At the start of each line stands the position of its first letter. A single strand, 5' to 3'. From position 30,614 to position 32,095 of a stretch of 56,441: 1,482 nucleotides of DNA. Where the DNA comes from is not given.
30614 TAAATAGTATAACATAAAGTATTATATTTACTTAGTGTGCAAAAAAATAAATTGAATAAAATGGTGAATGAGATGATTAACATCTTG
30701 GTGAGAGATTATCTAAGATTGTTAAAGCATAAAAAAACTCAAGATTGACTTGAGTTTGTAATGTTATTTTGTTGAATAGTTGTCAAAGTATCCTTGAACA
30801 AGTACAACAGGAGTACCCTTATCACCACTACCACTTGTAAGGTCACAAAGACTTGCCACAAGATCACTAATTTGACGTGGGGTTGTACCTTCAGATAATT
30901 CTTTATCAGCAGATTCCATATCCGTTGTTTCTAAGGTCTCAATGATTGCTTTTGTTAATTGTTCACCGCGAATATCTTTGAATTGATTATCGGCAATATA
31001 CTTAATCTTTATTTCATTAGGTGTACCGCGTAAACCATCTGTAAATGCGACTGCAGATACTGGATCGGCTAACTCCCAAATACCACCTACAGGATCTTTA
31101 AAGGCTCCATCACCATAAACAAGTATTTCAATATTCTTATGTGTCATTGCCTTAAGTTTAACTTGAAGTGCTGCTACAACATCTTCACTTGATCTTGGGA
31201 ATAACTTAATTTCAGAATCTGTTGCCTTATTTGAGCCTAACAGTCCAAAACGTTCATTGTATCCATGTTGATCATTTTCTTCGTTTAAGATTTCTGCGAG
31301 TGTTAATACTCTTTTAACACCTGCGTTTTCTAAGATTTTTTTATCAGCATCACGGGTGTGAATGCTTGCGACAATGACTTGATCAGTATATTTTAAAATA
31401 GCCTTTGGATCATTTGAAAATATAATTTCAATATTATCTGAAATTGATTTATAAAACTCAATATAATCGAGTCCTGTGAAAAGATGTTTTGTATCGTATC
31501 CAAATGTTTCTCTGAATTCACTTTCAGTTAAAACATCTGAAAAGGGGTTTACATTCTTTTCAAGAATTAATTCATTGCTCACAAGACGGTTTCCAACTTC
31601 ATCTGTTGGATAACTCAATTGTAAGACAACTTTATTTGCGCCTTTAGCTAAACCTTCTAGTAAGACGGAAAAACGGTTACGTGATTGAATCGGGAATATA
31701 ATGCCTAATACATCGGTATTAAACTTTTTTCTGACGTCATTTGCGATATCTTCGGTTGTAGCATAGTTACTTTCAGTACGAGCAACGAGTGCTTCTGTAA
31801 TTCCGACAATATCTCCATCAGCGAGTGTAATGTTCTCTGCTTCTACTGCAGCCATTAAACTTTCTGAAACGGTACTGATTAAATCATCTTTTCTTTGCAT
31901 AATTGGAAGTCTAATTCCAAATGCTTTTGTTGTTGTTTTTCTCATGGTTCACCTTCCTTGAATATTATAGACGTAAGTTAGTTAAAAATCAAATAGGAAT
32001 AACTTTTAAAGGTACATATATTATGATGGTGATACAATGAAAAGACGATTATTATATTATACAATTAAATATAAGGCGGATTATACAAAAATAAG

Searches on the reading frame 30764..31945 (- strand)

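Call 38: search_protein_families(library=pfam, proteins=[window:30764-31945:-], max_evalue=0.01)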
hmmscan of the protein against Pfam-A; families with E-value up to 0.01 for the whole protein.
window:30764-31945:- (393 aa): 1 family
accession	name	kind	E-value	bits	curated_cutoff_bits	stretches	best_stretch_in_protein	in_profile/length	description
PF01996.21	F420_ligase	-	2.2e-48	165.1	25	1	10-385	1-218/218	F420-0:Gamma-glutamyl ligase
